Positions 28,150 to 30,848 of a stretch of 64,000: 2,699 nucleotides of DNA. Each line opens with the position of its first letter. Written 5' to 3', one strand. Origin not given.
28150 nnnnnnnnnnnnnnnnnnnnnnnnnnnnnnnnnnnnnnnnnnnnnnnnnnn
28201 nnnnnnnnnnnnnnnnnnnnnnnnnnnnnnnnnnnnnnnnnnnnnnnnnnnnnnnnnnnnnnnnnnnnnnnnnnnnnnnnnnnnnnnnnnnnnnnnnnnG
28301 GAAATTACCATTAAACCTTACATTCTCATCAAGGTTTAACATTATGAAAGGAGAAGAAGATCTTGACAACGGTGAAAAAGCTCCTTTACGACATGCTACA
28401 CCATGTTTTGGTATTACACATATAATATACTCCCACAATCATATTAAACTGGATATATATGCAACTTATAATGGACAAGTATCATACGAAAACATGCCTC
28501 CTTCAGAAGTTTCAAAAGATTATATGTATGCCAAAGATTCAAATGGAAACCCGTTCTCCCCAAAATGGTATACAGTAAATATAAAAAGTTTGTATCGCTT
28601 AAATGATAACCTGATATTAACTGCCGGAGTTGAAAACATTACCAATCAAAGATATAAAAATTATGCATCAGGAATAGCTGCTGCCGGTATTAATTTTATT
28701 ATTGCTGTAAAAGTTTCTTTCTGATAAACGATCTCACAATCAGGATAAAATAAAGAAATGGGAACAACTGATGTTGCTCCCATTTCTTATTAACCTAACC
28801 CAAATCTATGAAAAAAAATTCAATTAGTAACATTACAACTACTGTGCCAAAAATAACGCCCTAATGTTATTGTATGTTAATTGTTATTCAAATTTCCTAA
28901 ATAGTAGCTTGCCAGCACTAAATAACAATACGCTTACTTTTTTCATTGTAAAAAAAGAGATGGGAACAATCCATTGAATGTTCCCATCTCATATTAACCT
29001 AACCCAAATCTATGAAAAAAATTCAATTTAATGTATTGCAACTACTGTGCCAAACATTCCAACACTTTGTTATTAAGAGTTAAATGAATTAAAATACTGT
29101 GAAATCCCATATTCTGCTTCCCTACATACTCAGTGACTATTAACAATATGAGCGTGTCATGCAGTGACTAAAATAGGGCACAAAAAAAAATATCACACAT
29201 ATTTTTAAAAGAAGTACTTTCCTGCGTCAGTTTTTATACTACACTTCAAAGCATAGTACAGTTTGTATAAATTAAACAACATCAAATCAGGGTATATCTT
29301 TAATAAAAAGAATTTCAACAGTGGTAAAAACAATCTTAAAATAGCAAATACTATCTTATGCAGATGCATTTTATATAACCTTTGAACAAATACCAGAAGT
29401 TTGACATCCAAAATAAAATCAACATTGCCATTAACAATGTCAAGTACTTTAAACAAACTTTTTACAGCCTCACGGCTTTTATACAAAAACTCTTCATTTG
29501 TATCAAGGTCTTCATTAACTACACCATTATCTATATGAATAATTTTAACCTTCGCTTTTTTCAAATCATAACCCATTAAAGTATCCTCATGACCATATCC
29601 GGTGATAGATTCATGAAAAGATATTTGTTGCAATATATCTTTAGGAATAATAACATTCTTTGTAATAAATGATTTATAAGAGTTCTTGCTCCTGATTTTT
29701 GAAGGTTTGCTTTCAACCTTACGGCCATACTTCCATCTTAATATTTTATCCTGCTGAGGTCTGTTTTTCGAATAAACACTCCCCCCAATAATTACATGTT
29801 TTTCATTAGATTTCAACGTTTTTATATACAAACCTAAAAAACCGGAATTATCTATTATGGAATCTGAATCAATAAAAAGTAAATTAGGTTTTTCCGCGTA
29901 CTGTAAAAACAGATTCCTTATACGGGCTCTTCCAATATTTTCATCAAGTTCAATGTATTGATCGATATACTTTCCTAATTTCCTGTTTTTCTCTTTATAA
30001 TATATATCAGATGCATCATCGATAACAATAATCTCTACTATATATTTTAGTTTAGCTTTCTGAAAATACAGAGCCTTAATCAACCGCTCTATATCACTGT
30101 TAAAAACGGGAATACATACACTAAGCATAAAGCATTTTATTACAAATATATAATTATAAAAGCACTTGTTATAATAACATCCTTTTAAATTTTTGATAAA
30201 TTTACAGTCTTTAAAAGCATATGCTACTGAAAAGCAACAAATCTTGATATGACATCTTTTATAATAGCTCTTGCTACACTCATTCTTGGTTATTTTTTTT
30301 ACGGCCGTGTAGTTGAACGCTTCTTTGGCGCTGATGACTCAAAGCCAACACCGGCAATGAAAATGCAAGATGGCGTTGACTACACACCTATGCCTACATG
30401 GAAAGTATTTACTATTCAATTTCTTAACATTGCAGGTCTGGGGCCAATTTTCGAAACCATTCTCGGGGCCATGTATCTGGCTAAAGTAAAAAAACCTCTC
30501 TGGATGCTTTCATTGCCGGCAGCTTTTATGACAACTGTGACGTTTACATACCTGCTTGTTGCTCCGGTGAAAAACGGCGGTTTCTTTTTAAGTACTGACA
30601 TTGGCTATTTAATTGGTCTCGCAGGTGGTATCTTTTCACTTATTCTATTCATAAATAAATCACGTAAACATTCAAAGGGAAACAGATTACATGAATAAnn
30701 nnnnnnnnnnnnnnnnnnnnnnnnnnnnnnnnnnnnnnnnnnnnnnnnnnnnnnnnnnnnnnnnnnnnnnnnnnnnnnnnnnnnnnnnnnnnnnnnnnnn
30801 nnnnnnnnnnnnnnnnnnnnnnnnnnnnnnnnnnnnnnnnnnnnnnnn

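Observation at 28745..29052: Tandem pair of sigma-54-promoted, terminator-capped candidate small RNAs of about 77 nt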

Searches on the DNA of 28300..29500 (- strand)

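Call 7: search_rna_families(source=window, start=28300, end=29500, threshold=evalue, max_evalue=10)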
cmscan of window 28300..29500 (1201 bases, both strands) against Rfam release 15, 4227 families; matches with E-value up to 10: 26.
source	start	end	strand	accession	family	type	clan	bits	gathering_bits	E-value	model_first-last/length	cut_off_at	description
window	28749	28818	-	RF04319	BTncRNA_FopS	Gene; sRNA;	-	29.4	56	0.043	1-71/71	no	Bacteroidetes FopS (family of paralogous sRNAs)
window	28947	29022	-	RF04319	BTncRNA_FopS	Gene; sRNA;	-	28.3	56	0.072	1-71/71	no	Bacteroidetes FopS (family of paralogous sRNAs)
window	28710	28820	-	RF04180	BTnc231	Gene; sRNA;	-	25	80.4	0.012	1-154/154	no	Bacteroides sRNA BTnc231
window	29410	29490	-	RF04177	BTnc201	Gene; sRNA;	-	24.7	105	0.094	1-99/99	no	Bacteroides sRNA BTnc201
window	28894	28984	+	RF02693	psm_mec_RNA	Gene; sRNA;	-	23.9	85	1.3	1-143/143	no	psm_mec locus RNA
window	28746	28791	-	RF04343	Plastid-psbA-2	Cis-reg;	CL00153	21.5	55.8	0.33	1-60/60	no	Plastid-psbA-2 3UTR RNA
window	28687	28792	+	RF01606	plasmodium_snoR31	Gene; snRNA; snoRNA; HACA-box;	-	20.4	60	7.4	1-145/145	no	small nucleolar RNA snoR31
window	29412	29493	-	RF00515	PyrR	Cis-reg;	-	20.3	54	4.9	1-115/115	no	PyrR binding site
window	28373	28471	-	RF02449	ncr1015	Gene; sRNA;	-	19.7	60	7.4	1-121/121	no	Bacillus sRNA ncr1015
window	28949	28998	+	RF00768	MIR405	Gene; miRNA;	-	19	102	3.7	1-83/83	no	MIR405 microRNA precursor family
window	28869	28981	+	RF04329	snoMe18S-C1367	Gene; snRNA; snoRNA; CD-box;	-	18.6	101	1.6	1-110/110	no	Drosophila C/D box small nucleolar RNA snoMe18S-C1367 family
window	28753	28840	-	RF02752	ES056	Gene; sRNA;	-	17.9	43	4.7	1-92/92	no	ES056 sRNA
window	28949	28998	-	RF00768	MIR405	Gene; miRNA;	-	17.8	102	7.9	1-83/83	no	MIR405 microRNA precursor family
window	28498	28564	-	RF02172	RFPL3-AS1_2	Gene; lncRNA;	-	17.2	40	0.11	1-71/71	no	RFPL3 antisense RNA 1 conserved region 2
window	28520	28624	-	RF01220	snoR104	Gene; snRNA; snoRNA; HACA-box;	-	16.9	40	6.6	1-118/118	no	Small nucleolar RNA snoR104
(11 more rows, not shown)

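Call 8: search_rna_families(source=window, start=28700, end=29100, threshold=evalue, max_evalue=0.5, show_alignments=3)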
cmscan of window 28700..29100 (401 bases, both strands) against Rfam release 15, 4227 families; matches with E-value up to 0.5: 8.
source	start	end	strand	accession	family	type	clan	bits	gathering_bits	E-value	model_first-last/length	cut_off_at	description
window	28749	28818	-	RF04319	BTncRNA_FopS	Gene; sRNA;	-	29.4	56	0.015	1-71/71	no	Bacteroidetes FopS (family of paralogous sRNAs)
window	28947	29022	-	RF04319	BTncRNA_FopS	Gene; sRNA;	-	28.3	56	0.024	1-71/71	no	Bacteroidetes FopS (family of paralogous sRNAs)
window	28710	28820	-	RF04180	BTnc231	Gene; sRNA;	-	25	80.4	0.0041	1-154/154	no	Bacteroides sRNA BTnc231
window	28894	28984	+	RF02693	psm_mec_RNA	Gene; sRNA;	-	23.9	85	0.43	1-143/143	no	psm_mec locus RNA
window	28746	28791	-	RF04343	Plastid-psbA-2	Cis-reg;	CL00153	21.5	55.8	0.11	1-60/60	no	Plastid-psbA-2 3UTR RNA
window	28916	28992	+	RF02377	SurA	Gene; sRNA;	-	19.6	100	0.0031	1-279/279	no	SurA sRNA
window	28752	28813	-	RF02377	SurA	Gene; sRNA;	-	14.6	100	0.1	1-279/279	no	SurA sRNA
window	28734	28789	+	RF02377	SurA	Gene; sRNA;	-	13.1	100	0.29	1-279/279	no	SurA sRNA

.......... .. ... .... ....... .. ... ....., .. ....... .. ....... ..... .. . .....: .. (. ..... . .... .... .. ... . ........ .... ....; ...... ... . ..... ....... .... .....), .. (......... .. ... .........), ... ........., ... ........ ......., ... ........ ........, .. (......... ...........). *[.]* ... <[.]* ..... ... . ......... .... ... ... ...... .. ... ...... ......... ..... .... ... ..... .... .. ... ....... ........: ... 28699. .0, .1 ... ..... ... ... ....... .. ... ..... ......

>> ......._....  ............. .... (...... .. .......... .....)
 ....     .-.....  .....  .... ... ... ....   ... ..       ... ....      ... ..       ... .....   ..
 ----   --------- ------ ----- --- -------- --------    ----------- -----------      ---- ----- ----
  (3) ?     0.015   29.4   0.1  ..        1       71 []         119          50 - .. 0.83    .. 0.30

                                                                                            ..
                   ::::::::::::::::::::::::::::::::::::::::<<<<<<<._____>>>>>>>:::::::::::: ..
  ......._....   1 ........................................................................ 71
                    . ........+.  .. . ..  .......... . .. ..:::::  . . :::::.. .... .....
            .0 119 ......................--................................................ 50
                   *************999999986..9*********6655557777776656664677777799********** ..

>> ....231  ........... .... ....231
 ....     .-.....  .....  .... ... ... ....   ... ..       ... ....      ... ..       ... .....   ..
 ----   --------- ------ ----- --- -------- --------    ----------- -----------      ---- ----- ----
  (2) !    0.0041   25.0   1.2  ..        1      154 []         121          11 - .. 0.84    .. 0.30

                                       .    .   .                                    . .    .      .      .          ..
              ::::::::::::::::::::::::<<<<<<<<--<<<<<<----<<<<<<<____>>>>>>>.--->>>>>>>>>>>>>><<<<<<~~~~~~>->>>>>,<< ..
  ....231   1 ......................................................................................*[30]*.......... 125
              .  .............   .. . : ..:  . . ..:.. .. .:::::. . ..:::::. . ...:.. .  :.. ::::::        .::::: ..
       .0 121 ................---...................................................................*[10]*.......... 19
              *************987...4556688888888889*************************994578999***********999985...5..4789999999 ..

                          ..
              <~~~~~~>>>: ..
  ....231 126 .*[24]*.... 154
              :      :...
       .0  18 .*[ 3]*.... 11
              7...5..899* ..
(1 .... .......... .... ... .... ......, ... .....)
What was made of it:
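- On FopS sRNA family (Rfam RF04319): 29.4 and 28.3 bits over the full model 1-71 (calls 7, 8). Alignment in call 8 (about 25 of 33 seed positions shared, my count).
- Closest known: FopS. Same: Both window copies are the top full-length Rfam hits to this family (calls 7, 8).
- Both copies are the top, full-length Rfam matches to RF04319 (29.4 and 28.3 bits; calls 7, 8).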

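Call 31: build_rna_model(alignment_id=A2)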
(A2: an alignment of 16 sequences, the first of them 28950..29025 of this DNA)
Model R1 built from alignment A2 (16 sequences, 82 columns); structure: RNAalifold consensus.
model positions 76; base pairs 11; branch points 0; effective number of sequences 3.43; information 0.744 bits per position. Calibrated on 0.2 Mb of random sequence (short: E-values are rough).
structure used (alignment columns):
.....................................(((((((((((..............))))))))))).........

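Call 32: search_with_rna_model(model_id=R1, source=window, filters=off, max_evalue=10)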
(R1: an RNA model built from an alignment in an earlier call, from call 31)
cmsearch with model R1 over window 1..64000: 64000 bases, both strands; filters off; matches with E-value up to 10: 28.
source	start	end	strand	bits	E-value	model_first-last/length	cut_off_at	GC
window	28950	29025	-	95.7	1.2e-18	1-76/76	no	0.3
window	28748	28821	-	87.8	6.2e-17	1-76/76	no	0.3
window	28933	28997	+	33.5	3.2e-05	1-76/76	no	0.29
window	60724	60761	+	19.1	0.039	30-76/76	no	0.24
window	28749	28793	+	17.7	0.08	31-76/76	no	0.31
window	34899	34945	+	15.7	0.21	29-76/76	no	0.28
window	38147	38222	-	14.8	0.33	1-76/76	no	0.26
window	60723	60759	-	14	0.49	31-76/76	no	0.27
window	34901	34942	-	13.3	0.7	30-76/76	no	0.31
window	52576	52651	-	13.1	0.79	1-76/76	no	0.24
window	44177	44192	-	11.6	1.6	1-76/76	no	0.06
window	29332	29395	-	10.4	2.9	1-76/76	no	0.25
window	15942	16016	+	10.4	2.9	1-76/76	no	0.28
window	42148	42204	+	10.3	3.1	1-76/76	no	0.25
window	42166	42234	-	9.6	4.4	1-76/76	no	0.3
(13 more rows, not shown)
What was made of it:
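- On FopS sRNA family (Rfam RF04319): Two in this window (call 32).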

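Call 33: search_with_rna_model(model_id=R1, sources=[L079, L080, L081, L082, L083, L084, L085, L086, L087, L088, L089, L090, L091, L092, L093, L094, L095, L096, L097, L098, L099, L100, L101, L102, L103, L104, L105, L107, L108], max_evalue=1)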
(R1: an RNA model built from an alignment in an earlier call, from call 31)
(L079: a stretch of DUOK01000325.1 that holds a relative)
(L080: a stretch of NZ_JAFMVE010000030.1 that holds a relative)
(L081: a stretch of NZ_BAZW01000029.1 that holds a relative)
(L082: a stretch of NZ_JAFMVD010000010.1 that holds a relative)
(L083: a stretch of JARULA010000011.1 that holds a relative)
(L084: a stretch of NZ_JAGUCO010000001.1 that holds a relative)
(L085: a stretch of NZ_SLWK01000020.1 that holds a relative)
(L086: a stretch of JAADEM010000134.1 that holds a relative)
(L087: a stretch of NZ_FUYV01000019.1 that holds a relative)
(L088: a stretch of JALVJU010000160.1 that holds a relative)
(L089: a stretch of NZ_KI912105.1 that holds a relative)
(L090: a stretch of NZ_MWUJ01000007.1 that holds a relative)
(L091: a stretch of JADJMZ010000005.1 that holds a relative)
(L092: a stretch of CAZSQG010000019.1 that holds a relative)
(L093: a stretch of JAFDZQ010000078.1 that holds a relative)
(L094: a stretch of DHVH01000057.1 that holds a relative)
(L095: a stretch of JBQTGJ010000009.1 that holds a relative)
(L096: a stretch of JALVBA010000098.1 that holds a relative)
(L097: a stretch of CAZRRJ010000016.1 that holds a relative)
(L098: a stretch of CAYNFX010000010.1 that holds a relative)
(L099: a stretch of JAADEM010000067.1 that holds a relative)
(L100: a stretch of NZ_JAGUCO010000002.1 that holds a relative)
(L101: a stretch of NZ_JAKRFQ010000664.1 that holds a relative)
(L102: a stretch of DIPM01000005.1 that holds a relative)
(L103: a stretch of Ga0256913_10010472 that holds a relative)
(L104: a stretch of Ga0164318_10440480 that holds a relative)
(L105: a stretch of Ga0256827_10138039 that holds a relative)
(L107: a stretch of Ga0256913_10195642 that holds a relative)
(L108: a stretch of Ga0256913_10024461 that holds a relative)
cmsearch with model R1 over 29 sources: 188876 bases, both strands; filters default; matches with E-value up to 1: 50.
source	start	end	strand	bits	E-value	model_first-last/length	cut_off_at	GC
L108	2215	2290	-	91.4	3e-17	1-76/76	no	0.29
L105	117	192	-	86.9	2.8e-16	1-76/76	no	0.36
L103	1617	1692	+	85.3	6.2e-16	1-76/76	no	0.38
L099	5614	5689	-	84.4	9.6e-16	1-76/76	no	0.33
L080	5414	5488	-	82.4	2.6e-15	1-76/76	no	0.29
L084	1111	1186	-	82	3.1e-15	1-76/76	no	0.26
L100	595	668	+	81.8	3.6e-15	1-76/76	no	0.24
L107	827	900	+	77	3.8e-14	1-76/76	no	0.28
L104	723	796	-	77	3.8e-14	1-76/76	no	0.28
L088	1535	1606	+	74.9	1.1e-13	1-76/76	no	0.29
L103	1861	1934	+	74.7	1.2e-13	1-76/76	no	0.34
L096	2599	2671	-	74.7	1.2e-13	1-76/76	no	0.32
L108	1835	1909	-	73.9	1.8e-13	1-76/76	no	0.32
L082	1033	1106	-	71.2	6.7e-13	1-76/76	no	0.34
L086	6499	6573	-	70.5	9.5e-13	1-76/76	no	0.31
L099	5367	5441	-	70.4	1e-12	1-76/76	no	0.32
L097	3699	3774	-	70.3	1.1e-12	1-76/76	no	0.34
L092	290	363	-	42.7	9.6e-07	1-76/76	no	0.31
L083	5758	5836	-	41.1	2.2e-06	1-76/76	no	0.25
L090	4910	4984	-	39.4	4.9e-06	1-76/76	no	0.36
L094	1856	1950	+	38.7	6.9e-06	1-76/76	no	0.41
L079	3942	4016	+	38.1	9.4e-06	1-76/76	no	0.39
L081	1943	2038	+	37.9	1e-05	1-76/76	no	0.4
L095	5914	6004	-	36.9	1.7e-05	1-76/76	no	0.35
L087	871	942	+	36.3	2.3e-05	1-76/76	no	0.29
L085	1982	2070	-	36.2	2.4e-05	1-76/76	no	0.29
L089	6407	6501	+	36.1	2.6e-05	1-76/76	no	0.34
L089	6707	6789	+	35.2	3.9e-05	1-76/76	no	0.37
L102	2394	2490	-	35.1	4.2e-05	1-76/76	no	0.34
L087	1116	1194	+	34.8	4.8e-05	1-76/76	no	0.35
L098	3794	3885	+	33.6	8.8e-05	1-76/76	no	0.38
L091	6306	6349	+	32.9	0.00013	1-76/76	no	0.14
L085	1808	1886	-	32.5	0.00015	1-76/76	no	0.33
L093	2635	2679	-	31.6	0.00024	1-76/76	no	0.16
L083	5643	5727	-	31.2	0.00029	1-76/76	no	0.34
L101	66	141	-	29.2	0.00078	1-76/76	no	0.36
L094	1989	2073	+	27.9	0.0015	1-76/76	no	0.4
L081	2088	2172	+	26.8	0.0026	1-76/76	no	0.44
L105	96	164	+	25.5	0.0049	1-76/76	no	0.35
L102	2266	2349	-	24.7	0.0073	1-76/76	no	0.38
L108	2217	2262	+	24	0.01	31-76/76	no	0.3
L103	1645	1690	-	21.1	0.043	31-76/76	no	0.41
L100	623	668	-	19.9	0.078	29-76/76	no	0.22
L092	195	266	-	18.4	0.16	1-76/76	no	0.29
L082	2392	2482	-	18.4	0.17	1-76/76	no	0.3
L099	5616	5661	+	18.3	0.17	31-76/76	no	0.37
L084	1113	1156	+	16.4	0.45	31-76/76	no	0.27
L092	2307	2370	-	15.7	0.65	1-76/76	no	0.22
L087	1272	1339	+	15.6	0.67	1-76/76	no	0.25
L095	509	562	-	15.4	0.74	1-76/76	no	0.28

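Call 54: search_with_rna_model(model_id=R1, sources=[L001, L002, L003, L009, L015, L036, L046, L052, L063, L067, L033, L004], max_evalue=1)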
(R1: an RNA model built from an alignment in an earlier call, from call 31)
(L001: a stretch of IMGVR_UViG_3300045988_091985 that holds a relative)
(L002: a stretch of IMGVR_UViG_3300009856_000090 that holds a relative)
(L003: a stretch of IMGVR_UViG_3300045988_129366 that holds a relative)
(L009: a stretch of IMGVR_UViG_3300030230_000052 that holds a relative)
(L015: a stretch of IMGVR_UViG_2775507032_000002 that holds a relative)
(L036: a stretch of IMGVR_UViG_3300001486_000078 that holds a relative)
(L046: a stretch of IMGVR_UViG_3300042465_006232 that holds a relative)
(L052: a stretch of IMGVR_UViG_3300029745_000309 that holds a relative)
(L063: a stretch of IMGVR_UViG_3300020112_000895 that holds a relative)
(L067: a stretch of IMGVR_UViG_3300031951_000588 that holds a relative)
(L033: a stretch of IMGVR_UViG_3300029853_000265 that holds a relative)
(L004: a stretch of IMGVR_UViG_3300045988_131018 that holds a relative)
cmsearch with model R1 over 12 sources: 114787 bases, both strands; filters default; matches with E-value up to 1: 16.
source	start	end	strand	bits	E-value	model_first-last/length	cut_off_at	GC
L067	6882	6956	-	37.8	6.6e-06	1-76/76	no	0.35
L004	5347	5421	-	36.4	1.3e-05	1-76/76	no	0.28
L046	5215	5290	-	34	4.3e-05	1-76/76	no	0.24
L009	7264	7342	+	30.8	0.00021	1-76/76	no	0.32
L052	1162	1238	+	29.6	0.00039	1-76/76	no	0.29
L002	5999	6077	+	28.6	0.00062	1-76/76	no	0.33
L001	8803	8879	+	26.2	0.0021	1-76/76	no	0.3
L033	5869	5945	-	24.6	0.0046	1-76/76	no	0.35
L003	8219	8294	+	23.9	0.0065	1-76/76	no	0.36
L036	5119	5197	+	17.9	0.13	1-76/76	no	0.28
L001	478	521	-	17.6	0.15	32-76/76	no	0.34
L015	5161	5236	-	17.5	0.15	1-76/76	no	0.34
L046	5216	5258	+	15.3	0.46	30-76/76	no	0.23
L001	481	524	+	14.4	0.72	32-76/76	no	0.36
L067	7583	7630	+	13.9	0.92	27-76/76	no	0.23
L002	6098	6167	+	13.8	0.98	1-76/76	no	0.26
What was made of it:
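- In the reverse direction, model R1 hits Bacteroides-type FopS at 18-38 bits (call 54).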

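Call 72: search_with_rna_model(model_id=R1, sources=[window, L080, L082, L084, L086, L088, L096, L097, L099, L100, L103, L104, L105, L107, L108], max_evalue=1e-9, make_alignment=true)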
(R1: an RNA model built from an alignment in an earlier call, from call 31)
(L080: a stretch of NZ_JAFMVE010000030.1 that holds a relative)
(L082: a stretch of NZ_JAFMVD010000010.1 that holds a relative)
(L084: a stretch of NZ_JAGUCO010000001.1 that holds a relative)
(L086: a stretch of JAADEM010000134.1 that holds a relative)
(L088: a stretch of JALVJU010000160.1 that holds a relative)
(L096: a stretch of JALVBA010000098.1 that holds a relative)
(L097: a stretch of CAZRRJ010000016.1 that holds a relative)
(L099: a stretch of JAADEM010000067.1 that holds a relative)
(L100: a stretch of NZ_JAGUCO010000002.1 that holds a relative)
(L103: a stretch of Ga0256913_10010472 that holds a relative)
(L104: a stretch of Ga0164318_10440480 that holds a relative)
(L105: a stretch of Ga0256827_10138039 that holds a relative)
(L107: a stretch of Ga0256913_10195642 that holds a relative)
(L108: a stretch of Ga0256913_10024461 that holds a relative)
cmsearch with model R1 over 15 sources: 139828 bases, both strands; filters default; matches with E-value up to 1e-9: 19.
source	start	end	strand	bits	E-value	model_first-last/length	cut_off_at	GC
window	28950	29025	-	95.7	2.7e-18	1-76/76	no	0.3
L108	2215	2290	-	91.4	2.2e-17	1-76/76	no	0.29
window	28748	28821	-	87.8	1.3e-16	1-76/76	no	0.3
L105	117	192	-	86.9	2.1e-16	1-76/76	no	0.36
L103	1617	1692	+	85.3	4.6e-16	1-76/76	no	0.38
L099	5614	5689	-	84.4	7.1e-16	1-76/76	no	0.33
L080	5414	5488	-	82.4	1.9e-15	1-76/76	no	0.29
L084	1111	1186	-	82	2.3e-15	1-76/76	no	0.26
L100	595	668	+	81.8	2.7e-15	1-76/76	no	0.24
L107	827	900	+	77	2.8e-14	1-76/76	no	0.28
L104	723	796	-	77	2.8e-14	1-76/76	no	0.28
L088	1535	1606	+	74.9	7.9e-14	1-76/76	no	0.29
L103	1861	1934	+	74.7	8.9e-14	1-76/76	no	0.34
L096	2599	2671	-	74.7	9e-14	1-76/76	no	0.32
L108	1835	1909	-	73.9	1.3e-13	1-76/76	no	0.32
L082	1033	1106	-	71.2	5e-13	1-76/76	no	0.34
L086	6499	6573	-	70.5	7e-13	1-76/76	no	0.31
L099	5367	5441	-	70.4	7.5e-13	1-76/76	no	0.32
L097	3699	3774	-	70.3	7.9e-13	1-76/76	no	0.34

Alignment A4: 19 matches aligned to the model, 79 columns, each read 5' to 3' on its own strand. Consensus structure (alignment columns), stored with it:
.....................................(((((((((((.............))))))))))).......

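Call 81: search_with_rna_model(model_id=R1, sources=[L109, L110, L111], max_evalue=0.1)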
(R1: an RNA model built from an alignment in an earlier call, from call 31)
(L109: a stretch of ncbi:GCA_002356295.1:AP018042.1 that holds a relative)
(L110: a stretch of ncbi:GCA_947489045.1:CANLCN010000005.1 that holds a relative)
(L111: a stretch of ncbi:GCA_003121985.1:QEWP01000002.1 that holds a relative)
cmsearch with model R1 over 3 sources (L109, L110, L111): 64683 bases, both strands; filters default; matches with E-value up to 0.1: 2.
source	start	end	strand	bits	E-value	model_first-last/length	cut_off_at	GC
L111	409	454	-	23.3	0.005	31-76/76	no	0.26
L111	411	456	+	21.8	0.01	31-76/76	no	0.28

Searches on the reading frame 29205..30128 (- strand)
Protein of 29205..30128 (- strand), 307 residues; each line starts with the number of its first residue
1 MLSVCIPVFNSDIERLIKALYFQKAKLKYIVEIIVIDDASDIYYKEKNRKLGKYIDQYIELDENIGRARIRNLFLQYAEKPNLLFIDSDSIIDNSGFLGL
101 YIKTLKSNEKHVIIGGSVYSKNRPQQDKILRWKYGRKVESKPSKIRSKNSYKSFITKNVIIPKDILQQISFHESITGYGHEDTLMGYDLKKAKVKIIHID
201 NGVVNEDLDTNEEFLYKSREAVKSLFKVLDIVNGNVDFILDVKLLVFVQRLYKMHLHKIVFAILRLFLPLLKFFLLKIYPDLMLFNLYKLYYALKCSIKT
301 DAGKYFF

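Call 14: find_encoding_contigs(protein=window:29205-30128:-, flank=3000, max_places=4)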
Protein window:29205-30128:- (307 aa): no gene with exactly this product is on record in the collection.

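Call 18: search_protein_families(library=pfam, proteins=[window:29205-30128:-])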
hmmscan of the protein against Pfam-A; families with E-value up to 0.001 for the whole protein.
window:29205-30128:- (307 aa): 2 families
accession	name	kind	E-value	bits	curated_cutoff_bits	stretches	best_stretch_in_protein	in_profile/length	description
PF00535.33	Glycos_transf_2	-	1.1e-12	48.6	23.3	1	3-133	1-131/168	Glycosyl transferase family 2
PF10111.15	Glyco_tranf_2_2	-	0.00045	20.2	27.3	1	3-182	1-192/276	Glycosyltransferase like family 2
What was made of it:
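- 29205..30128 (-): GT2 glycosyltransferase gene upstream on the same strand. Syntenic context only. Pfam Glycos_transf_2 (call 18).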

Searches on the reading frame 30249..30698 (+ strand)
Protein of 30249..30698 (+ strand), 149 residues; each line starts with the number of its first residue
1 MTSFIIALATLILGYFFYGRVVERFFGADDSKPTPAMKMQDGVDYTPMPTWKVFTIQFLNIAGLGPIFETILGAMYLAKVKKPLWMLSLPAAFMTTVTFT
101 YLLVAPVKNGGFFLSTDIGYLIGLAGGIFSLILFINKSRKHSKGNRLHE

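Call 18: search_protein_families(library=pfam, proteins=[window:30249-30698:+])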
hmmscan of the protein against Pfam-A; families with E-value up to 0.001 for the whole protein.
window:30249-30698:+ (149 aa): 1 family
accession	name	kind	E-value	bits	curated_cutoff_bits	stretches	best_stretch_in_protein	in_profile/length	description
PF02554.20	CstA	-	2.7e-18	66.4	27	1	4-133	6-134/560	Carbon starvation protein CstA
